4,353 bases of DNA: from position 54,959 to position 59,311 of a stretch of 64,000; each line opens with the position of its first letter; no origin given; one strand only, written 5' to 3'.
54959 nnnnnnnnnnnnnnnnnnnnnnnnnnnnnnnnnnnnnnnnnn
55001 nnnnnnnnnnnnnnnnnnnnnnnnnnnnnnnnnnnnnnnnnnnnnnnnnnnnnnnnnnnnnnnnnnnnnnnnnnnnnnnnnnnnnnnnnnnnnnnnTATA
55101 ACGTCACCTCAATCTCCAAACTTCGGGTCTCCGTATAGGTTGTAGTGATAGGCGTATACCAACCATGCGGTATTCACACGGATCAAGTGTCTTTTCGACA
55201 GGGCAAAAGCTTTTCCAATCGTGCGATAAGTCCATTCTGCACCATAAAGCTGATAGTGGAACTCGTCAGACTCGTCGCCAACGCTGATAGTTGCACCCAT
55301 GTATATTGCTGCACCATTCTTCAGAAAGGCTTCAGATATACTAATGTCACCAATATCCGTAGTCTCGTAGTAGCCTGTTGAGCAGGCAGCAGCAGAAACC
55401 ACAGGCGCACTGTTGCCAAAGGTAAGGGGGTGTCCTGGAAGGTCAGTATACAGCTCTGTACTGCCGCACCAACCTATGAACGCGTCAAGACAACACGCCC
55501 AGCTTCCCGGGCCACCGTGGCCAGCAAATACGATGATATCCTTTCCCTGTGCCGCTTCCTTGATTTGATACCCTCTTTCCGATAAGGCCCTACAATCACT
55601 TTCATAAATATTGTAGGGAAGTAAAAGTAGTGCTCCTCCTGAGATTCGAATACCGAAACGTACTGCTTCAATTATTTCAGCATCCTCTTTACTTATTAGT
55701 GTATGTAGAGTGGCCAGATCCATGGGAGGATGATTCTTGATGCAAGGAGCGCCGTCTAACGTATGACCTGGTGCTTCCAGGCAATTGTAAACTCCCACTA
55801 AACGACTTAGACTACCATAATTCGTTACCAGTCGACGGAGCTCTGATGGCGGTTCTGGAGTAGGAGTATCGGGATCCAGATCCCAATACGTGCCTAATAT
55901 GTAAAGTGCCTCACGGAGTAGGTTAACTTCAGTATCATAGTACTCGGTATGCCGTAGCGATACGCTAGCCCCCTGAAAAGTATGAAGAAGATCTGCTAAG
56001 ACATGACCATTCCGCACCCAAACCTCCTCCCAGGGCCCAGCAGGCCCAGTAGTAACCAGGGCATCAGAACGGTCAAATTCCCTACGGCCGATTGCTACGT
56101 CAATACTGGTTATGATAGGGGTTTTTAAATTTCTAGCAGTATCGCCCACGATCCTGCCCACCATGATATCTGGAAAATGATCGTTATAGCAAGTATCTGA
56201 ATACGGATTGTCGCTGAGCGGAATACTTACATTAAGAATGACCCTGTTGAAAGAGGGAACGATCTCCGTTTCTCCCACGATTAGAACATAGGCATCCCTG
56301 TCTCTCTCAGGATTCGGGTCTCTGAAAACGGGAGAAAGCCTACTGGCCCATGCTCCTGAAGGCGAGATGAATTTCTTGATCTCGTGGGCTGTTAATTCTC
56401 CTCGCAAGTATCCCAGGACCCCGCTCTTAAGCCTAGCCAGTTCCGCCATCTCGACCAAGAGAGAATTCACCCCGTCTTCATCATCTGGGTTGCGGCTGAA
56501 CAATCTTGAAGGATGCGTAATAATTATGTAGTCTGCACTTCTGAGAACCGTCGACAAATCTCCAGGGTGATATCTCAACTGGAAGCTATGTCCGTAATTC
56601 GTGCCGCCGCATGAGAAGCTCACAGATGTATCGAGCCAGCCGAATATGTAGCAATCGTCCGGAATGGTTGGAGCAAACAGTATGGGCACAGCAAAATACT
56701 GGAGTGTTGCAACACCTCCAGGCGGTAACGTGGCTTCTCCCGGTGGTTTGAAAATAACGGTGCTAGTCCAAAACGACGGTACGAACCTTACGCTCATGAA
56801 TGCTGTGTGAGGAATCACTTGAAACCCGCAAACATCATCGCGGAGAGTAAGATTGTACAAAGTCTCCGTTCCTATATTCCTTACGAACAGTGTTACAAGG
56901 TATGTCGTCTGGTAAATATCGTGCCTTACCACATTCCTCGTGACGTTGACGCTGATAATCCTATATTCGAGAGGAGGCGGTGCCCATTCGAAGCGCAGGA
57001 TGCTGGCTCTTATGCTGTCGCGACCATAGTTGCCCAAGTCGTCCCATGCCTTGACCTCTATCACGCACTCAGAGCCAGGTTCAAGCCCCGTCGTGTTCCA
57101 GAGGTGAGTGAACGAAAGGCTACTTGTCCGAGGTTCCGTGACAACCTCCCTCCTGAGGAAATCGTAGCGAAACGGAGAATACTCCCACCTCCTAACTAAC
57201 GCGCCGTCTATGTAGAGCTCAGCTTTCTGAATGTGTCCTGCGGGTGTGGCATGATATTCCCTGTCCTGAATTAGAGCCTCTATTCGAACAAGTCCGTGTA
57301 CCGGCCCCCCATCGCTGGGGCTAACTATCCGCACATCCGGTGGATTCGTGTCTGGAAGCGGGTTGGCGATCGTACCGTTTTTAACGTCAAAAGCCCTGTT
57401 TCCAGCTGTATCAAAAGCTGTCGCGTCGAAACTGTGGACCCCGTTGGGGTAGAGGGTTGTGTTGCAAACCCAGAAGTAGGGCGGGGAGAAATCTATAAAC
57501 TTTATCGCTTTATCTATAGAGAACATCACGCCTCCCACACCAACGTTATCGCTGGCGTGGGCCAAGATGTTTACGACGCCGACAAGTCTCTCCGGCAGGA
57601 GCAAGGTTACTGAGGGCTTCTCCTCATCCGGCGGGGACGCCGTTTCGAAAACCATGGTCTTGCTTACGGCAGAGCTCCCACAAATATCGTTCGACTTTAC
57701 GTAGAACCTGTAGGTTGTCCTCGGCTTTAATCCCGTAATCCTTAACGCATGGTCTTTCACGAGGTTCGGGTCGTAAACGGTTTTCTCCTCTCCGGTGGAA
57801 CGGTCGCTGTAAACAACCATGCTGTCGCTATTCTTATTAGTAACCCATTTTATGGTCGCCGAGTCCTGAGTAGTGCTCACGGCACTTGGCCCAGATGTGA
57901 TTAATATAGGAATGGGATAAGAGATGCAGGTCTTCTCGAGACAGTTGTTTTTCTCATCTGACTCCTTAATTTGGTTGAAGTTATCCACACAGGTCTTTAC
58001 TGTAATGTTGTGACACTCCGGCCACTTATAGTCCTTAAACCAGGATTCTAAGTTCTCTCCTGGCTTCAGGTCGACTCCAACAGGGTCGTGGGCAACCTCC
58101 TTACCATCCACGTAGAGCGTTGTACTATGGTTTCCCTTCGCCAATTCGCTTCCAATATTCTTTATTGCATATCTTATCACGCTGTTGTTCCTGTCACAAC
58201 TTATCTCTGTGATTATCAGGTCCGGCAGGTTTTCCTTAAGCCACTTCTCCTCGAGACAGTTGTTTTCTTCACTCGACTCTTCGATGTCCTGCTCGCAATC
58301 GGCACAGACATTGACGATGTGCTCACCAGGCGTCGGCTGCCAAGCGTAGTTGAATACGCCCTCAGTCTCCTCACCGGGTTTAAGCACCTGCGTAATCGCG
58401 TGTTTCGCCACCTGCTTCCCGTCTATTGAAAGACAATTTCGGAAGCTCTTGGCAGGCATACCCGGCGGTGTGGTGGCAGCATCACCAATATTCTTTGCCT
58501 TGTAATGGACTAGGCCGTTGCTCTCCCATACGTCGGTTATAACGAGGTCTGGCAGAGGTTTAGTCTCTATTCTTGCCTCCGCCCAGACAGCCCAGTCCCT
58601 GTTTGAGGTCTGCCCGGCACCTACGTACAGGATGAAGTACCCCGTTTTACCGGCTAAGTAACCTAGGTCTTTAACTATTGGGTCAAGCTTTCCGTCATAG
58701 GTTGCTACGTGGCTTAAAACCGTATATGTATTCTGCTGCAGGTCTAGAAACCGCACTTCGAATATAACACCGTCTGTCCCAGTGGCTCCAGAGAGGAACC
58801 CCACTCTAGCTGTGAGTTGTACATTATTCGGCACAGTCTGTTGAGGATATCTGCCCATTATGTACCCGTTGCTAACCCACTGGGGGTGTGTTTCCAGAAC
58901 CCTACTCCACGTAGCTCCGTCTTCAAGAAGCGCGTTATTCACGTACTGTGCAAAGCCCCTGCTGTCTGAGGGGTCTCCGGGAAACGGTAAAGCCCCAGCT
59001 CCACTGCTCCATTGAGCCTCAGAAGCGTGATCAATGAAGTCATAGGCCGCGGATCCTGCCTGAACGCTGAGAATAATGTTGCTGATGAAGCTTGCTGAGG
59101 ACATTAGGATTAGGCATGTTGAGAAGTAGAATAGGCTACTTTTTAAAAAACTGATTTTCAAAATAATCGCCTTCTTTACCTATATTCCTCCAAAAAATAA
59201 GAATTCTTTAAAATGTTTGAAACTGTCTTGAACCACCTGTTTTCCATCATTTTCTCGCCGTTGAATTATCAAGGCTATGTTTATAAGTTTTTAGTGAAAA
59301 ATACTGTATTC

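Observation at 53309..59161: Second C25-like peptidase: a 1350-aa CARDB/FN3/Ig giant with a C-terminal catalytic domain, followed by a separate propeptide-like PKD protein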

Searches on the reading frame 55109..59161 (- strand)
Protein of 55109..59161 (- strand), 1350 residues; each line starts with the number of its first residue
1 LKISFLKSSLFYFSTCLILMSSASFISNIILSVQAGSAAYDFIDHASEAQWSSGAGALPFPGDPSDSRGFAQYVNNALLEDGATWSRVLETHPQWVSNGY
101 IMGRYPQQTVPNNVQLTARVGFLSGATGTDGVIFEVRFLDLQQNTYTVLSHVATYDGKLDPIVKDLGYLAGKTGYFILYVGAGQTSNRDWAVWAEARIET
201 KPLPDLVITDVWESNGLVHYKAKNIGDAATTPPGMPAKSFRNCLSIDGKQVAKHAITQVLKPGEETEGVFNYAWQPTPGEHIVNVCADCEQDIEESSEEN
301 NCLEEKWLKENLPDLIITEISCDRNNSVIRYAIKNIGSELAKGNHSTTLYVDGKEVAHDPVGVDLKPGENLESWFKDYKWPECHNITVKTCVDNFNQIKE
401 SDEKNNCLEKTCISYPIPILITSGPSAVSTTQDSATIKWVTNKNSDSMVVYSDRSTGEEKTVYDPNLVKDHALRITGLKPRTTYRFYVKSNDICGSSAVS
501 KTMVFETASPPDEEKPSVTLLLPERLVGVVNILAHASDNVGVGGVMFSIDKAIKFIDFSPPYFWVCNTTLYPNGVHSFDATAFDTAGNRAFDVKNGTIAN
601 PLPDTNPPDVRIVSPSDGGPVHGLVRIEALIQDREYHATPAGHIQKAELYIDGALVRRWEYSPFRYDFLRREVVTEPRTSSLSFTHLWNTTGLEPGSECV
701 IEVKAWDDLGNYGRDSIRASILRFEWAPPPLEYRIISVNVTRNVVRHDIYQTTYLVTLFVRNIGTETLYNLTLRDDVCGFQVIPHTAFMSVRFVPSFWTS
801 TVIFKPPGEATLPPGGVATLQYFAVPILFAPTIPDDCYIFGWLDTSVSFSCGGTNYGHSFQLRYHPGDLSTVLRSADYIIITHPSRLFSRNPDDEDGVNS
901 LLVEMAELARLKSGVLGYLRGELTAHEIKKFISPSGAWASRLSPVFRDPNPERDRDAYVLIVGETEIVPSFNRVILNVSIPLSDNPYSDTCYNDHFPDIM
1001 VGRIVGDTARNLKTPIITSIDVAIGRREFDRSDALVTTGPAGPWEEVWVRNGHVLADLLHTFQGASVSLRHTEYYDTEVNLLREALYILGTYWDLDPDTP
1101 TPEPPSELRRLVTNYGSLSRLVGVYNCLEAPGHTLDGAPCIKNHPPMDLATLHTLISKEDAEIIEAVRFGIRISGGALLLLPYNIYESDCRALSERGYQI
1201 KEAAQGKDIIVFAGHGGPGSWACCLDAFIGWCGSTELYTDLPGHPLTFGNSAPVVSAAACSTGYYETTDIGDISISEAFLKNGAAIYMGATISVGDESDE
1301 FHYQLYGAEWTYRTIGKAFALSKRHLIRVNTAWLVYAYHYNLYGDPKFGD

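Call 3: search_protein_families(library=pfam, proteins=[window:55109-59161:-], max_evalue=1)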
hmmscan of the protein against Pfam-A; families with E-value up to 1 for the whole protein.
window:55109-59161:- (1350 aa): 7 families
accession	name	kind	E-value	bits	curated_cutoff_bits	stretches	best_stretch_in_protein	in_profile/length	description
PF07705.17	CARDB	-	2.7e-24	85.7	22.7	2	313-409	2-100/101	CARDB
PF01364.23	Peptidase_C25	-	3.5e-20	73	23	2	1201-1347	224-371/374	Peptidase family C25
PF17957.7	Big_7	-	8.8e-11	42.7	24.1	2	516-579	1-69/70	Bacterial Ig domain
PF16656.11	Pur_ac_phosph_N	-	2.3e-06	28.5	30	1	429-507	9-93/93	Purple acid Phosphatase, N-terminal domain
PF00041.27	fn3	-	0.0016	19.1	25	1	426-501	7-79/84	Fibronectin type III domain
PF17425.8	Arylsulfotran_N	-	0.016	15.7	24.2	1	434-507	13-87/88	Arylsulfotransferase Ig-like domain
PF25788.1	Ig_Rha78A_N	-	0.069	13.9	27.4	0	477-508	70-102/105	Rha78A-like, N-terminal immunoglobulin domain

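Call 8: search_solved_structures(query=window:55109-59161:-, max_evalue=1, show_alignments=2)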
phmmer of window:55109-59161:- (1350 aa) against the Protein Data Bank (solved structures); distinct sequences matched with E-value up to 1: 5.
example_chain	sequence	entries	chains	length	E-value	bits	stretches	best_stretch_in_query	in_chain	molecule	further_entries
2djs_A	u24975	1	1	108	0.12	13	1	427-509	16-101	Ephrin type-B receptor 1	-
1cvr_A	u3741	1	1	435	0.31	11.6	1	951-1023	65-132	GINGIPAIN R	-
4ief_B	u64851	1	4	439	0.38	11.3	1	951-1022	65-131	Gingipain R2 Mature Domain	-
1x5l_A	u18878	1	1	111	0.48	10.9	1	434-511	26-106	Ephrin type-A receptor 8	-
5j7k_A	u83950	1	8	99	0.57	10.7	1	430-495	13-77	FN3con-a-lys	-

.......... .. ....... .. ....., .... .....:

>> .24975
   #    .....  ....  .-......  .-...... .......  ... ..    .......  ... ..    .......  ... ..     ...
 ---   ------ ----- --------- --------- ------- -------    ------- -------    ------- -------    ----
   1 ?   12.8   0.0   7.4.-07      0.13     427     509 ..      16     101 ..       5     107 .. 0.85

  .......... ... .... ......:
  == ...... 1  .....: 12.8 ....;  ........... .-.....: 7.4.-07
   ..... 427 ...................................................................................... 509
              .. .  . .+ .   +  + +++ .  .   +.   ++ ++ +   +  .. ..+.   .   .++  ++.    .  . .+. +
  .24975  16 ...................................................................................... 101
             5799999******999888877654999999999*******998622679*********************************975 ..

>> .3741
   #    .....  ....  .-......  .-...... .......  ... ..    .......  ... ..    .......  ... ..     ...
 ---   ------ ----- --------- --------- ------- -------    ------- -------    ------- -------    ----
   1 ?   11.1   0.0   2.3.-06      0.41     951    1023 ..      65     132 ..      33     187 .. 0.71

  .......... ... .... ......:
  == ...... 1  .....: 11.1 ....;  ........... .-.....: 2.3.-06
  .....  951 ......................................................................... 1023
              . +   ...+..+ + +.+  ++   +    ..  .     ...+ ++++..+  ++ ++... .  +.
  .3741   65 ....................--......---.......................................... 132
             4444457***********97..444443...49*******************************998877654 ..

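Call 48: list_cluster_members(proteins=[P0125, P0147, P0138, P0129, P0278, P0002, window:55109-59161:-, P0056])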
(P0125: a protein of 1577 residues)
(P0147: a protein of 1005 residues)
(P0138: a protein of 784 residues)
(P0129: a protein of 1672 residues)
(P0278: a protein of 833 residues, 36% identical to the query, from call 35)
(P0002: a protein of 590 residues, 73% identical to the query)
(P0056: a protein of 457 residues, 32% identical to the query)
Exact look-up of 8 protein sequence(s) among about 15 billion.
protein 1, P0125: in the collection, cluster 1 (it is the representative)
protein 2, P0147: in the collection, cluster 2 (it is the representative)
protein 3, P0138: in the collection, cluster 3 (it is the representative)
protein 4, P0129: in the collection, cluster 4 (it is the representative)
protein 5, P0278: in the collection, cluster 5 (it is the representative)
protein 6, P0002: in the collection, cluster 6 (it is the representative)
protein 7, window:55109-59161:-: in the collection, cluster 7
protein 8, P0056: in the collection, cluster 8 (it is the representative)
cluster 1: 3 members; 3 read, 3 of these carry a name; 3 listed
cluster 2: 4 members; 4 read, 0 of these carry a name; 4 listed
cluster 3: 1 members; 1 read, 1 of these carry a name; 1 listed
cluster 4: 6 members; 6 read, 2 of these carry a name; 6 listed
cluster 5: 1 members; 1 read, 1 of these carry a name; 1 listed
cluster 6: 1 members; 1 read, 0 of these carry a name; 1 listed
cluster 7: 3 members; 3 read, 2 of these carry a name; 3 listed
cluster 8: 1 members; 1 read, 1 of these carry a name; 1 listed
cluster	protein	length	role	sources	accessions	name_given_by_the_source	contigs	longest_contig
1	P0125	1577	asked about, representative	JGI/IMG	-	hypothetical protein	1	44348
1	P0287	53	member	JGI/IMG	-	hypothetical protein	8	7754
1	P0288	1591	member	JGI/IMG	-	hypothetical protein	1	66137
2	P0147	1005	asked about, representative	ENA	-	-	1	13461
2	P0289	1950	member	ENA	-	-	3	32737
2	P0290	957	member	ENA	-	-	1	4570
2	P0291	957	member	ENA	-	-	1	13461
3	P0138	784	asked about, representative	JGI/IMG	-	hypothetical protein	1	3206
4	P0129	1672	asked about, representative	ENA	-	-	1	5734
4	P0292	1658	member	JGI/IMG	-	hypothetical protein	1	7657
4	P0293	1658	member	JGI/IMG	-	hypothetical protein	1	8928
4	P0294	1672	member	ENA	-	-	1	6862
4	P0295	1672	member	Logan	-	-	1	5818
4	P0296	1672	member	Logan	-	-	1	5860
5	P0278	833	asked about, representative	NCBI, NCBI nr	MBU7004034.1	MAG: hypothetical protein HXS50_00610, partial [Theionarchaea archaeon] | hypothetical protein [Theionarchaea archaeon]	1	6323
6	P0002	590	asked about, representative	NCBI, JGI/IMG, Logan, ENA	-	-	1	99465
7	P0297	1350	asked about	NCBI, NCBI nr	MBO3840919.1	MAG: hypothetical protein FGF48_00665 [Candidatus Brockarchaeota archaeon] | hypothetical protein [Candidatus Brockarchaeota archaeon]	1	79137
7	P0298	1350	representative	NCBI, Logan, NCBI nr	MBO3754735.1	MAG: hypothetical protein FGF53_07675 [Candidatus Brockarchaeota archaeon] | hypothetical protein [Candidatus Brockarchaeota archaeon]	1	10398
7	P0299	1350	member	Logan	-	-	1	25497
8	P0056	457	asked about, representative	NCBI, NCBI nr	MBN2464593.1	PKD domain-containing protein [candidate division WOR-3 bacterium]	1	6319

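Call 54: search_protein_families(library=ncbifam, proteins=[window:55109-59161:-], max_evalue=0.01)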
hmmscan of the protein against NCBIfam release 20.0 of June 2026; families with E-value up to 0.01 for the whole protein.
window:55109-59161:- (1350 aa): 0 families

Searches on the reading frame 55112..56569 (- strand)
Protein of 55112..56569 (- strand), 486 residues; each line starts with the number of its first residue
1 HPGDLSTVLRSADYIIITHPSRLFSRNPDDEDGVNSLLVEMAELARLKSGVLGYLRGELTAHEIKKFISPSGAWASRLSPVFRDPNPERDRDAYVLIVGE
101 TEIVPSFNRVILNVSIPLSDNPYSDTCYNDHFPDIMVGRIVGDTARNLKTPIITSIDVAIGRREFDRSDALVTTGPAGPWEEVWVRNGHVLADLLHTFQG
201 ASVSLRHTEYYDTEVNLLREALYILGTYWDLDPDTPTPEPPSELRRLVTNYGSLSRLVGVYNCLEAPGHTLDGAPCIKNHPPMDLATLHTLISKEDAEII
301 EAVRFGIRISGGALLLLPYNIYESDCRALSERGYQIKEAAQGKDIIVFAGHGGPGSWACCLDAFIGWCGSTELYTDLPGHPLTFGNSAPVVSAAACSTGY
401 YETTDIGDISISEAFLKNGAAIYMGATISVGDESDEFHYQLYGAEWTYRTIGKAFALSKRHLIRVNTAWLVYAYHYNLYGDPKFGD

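Call 35: find_homologous_proteins(query=window:55112-56569:-, max_evalue=0.00001)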
Query window:55112-56569:- (486 aa): 20 proteins with E <= 0.00001 among 8000 candidates.
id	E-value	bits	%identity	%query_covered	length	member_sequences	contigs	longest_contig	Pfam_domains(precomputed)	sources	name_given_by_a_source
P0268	4.5e-63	232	43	39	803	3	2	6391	PF25788.3,PF01364.25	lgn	-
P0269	3.4e-61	225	36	99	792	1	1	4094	PF17957.8,PF01364.25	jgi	jgi:hypothetical protein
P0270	5.0e-59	218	29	98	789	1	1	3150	PF01364.25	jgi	-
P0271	2.2e-55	206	36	99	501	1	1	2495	PF01364.25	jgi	-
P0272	3.6e-53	199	37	98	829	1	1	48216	PF25788.3,PF01364.25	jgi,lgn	jgi:hypothetical protein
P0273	3.3e-50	189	39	44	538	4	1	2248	PF01364.25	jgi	jgi:hypothetical protein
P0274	1.3e-48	184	34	99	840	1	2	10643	PF01364.25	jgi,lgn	jgi:hypothetical protein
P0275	3.2e-48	183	45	39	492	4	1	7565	PF01364.25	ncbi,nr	ncbi:MAG TPA: hypothetical protein EYP67_04260, partial [Methanosarcinales archaeon]|nr:hypothetical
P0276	5.9e-46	175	32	99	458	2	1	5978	PF01364.25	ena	-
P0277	3.5e-45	173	35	45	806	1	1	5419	PF01364.25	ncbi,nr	ncbi:MAG TPA: hypothetical protein DCM45_07275 [Clostridiales bacterium]|nr:hypothetical protein [Cl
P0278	2.1e-42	163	36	35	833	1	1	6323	PF01364.25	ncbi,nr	ncbi:MAG: hypothetical protein HXS50_00610, partial [Theionarchaea archaeon]|nr:hypothetical protein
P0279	1.4e-28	118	34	30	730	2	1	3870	PF01839.30,PF25292.1,PF13517.13,PF01364.25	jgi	-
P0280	3.0e-28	117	35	35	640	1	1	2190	PF01364.25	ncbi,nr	ncbi:MAG: C25 family cysteine peptidase, partial [Anaerolineae bacterium]|nr:C25 family cysteine pep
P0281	6.3e-27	112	35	34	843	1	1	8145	PF01364.25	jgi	jgi:hypothetical protein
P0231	1.8e-26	111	31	43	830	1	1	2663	PF01364.25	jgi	jgi:hypothetical protein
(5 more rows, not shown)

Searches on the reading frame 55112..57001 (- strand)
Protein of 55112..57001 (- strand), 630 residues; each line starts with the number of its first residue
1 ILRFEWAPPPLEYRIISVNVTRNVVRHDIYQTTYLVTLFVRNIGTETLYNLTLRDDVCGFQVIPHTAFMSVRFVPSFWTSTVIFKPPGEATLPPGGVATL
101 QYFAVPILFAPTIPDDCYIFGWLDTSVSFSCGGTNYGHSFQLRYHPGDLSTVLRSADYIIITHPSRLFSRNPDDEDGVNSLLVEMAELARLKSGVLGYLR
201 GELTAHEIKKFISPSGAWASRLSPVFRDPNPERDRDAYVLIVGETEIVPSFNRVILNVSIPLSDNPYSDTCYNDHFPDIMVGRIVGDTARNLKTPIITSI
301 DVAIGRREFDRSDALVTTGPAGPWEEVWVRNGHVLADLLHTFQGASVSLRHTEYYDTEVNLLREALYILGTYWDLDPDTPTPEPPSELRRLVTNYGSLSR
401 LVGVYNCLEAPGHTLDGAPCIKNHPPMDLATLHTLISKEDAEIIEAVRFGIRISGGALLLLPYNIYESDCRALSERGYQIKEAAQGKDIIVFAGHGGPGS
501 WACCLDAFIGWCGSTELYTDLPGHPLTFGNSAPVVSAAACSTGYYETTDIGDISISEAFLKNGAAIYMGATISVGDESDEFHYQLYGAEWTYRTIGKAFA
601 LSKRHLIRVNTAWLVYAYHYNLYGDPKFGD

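Call 5: search_protein_families(library=pfam, proteins=[window:55112-57001:-], max_evalue=10)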
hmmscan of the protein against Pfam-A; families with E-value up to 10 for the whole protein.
seq(630 aa): 1 family
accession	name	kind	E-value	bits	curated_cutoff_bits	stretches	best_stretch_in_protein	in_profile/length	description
PF01364.23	Peptidase_C25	-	4.5e-21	75.9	23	2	481-627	224-371/374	Peptidase family C25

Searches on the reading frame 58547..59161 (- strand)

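Call 5: search_protein_families(library=pfam, proteins=[window:58547-59161:-], max_evalue=10)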
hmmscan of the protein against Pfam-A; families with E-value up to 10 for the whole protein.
seq(205 aa): 1 family
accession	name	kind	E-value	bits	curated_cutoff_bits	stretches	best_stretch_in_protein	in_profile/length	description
PF08305.17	NPCBM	-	0.15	12.5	23.9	1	115-198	60-136/137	NPCBM/NEW2 domain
